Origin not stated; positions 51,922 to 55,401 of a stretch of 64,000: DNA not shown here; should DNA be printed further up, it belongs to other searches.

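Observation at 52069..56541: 1490-aa STAND-type NTPase with an unassignable 440-aa N-terminal region: candidate Avs-like defence or signalling protein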

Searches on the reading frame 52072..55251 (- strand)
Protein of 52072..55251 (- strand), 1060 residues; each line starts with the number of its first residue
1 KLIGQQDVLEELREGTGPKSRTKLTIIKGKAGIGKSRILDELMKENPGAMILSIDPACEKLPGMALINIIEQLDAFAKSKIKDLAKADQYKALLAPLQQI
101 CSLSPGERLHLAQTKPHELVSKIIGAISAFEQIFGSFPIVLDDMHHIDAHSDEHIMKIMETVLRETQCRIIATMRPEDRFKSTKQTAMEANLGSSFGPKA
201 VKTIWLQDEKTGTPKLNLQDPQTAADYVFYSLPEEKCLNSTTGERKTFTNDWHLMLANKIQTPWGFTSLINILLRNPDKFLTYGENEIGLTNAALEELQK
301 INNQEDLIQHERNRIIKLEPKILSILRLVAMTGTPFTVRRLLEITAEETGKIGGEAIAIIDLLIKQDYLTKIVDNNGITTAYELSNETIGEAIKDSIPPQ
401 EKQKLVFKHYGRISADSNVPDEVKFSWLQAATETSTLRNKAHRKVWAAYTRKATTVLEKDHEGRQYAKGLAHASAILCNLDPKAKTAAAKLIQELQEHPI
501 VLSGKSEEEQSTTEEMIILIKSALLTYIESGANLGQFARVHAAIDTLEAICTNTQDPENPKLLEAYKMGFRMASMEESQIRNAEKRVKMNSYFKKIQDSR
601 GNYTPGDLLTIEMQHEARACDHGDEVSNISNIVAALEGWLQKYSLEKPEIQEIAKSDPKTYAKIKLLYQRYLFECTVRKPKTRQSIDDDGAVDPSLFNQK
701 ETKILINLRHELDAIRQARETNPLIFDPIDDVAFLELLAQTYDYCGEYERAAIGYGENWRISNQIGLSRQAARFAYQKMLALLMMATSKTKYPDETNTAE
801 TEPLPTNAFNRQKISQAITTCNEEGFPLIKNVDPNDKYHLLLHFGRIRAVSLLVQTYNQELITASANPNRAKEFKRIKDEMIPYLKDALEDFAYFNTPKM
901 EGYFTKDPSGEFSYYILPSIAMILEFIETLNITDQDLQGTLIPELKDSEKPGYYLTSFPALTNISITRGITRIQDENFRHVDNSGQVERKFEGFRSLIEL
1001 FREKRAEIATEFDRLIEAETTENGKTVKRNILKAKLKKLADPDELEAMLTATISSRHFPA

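Call 65: predict_structure(alignment_id=A5)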
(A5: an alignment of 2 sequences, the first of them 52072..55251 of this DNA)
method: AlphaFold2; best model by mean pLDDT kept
length: 1060 residues; sequences in the alignment: 2
mean_pLDDT: 50.5   pTM: 0.31
mean pLDDT of the five models: 50.5, 49.5, 48.1, 44.6, 40.5
residues with pLDDT >= 90: 0; 70-90: 198; 50-70: 370; < 50: 492
segments of 3 or more residues with pLDDT < 50: 1-63, 83-86, 131-304, 436-438, 456-505, 530-540, 552-593, 622-628, 681-694, 722-724, 766-773, 780-835, 944-954, 969-990, 1052-1060
pLDDT, mean of each block of 10 residues (from residue 1): 25 26 22 28 30 28 50 59 50 64 63 60 57 40 25 25 22 24 28 29 26 28 26 25 26 26 28 32 26 37 53 68 76 72 79 75 78 73 73 64 60 56 55 51 57 49 36 41 40 40 47 55 54 45 53 44 39 30 39 53 69 70 45 75 83 76 80 73 34 53 71 65 53 73 59 58 49 50 42 32 28 28 38 48 58 58 54 70 70 63 53 57 70 66 43 49 52 38 36 66 78 76 77 73 66 38
secondary structure, 60 per line:
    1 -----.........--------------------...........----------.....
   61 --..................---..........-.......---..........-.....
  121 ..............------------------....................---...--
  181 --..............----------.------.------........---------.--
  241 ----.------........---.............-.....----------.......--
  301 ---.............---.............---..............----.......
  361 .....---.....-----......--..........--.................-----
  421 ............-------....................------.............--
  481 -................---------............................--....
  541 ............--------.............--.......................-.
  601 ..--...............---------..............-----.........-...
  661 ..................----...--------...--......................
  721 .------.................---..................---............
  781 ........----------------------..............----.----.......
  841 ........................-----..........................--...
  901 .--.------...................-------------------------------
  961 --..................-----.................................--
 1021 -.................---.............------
elements in order (helices of 4 or more, strands of 3 or more residues): H6-14 H35-45 H56-60 H63-80 H84-93 H95-101 H105-114 H116-134 H153-172 H183-196 H221-228 H252-259 H263-275 H277-281 H292-298 H304-316 H320-332 H338-349 H354-365 E369-373 E379-384 H387-396 H399-415 H421-432 H440-459 H466-478 H482-497 H507-534 H537-552 H561-573 H576-598 H605-619 H629-642 H648-656 H658-678 H699-721 H728-744 H748-765 H769-788 H811-824 H834-864 H870-895 H898-901 H911-929 H963-980 H986-1018 H1022-1038 H1042-1054

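Call 76: fold_search(model_id=the predicted structure, library=pdb)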
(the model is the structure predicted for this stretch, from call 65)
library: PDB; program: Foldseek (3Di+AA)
matches with E <= 10: 1166; with E <= 0.001: 2
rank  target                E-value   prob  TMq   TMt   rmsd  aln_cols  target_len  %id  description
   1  4hzk_A                6.6e-04  0.97  0.13  0.13  34.1      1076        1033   12  Crystal structure of free CRM1 (crystal form 2) (released 2013-01-23)
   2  3sf4_B                7.2e-04  1.00  0.09  0.22  23.8       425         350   12  Crystal structure of the complex between the conserved cell polarity proteins Inscuteable and LGN (released 2011-11-23)
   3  5a7d_D                1.4e-03  1.00  0.12  0.31  21.2       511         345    9  Tetrameric assembly of LGN with Inscuteable (released 2016-08-03)
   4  6hc2_E                1.8e-03  1.00  0.10  0.26  24.9       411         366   13  Crystal structure of NuMA/LGN hetero-hexamers (released 2019-05-29)
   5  6hc2_A                1.8e-03  1.00  0.10  0.24  23.9       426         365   12  Crystal structure of NuMA/LGN hetero-hexamers (released 2019-05-29)
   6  4hny_C                1.8e-03  0.98  0.12  0.15  25.9       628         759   12  Apo N-terminal acetyltransferase complex A (released 2014-03-26)
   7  8ga7                  1.9e-03  0.72  0.08  0.12  25.8       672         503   12  Geometrically programmable nanomaterial construction using regularized protein building blocks (released 2024-03-13)
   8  4g2v_A                1.9e-03  1.00  0.11  0.32  22.9       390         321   11  Structure complex of LGN binding with FRMPD1 (released 2013-01-23)
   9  5a7d_B                1.9e-03  1.00  0.11  0.28  21.8       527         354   11  Tetrameric assembly of LGN with Inscuteable (released 2016-08-03)
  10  6hc2_S                2.0e-03  1.00  0.10  0.24  23.9       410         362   12  Crystal structure of NuMA/LGN hetero-hexamers (released 2019-05-29)
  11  9hvq_Q                2.2e-03  0.82  0.09  0.10  35.4       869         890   12  Structure of the transcribing Pol II-DSIF-PAF-SPT6-RECQL5 complex (released 2025-07-16)
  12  6hc2_C                2.5e-03  0.99  0.10  0.23  24.5       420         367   12  Crystal structure of NuMA/LGN hetero-hexamers (released 2019-05-29)
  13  4hny_A                3.2e-03  0.84  0.09  0.11  25.7       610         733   12  Apo N-terminal acetyltransferase complex A (released 2014-03-26)
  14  5a7d_G                3.5e-03  1.00  0.10  0.26  22.0       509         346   10  Tetrameric assembly of LGN with Inscuteable (released 2016-08-03)
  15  4zj7_A                4.1e-03  0.82  0.13  0.13  33.4       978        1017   11  Crystal structure of the karyopherin Kap121p bound to the extreme C-terminus of the protein phosphatase Cdc14p (released 2015-06-03)
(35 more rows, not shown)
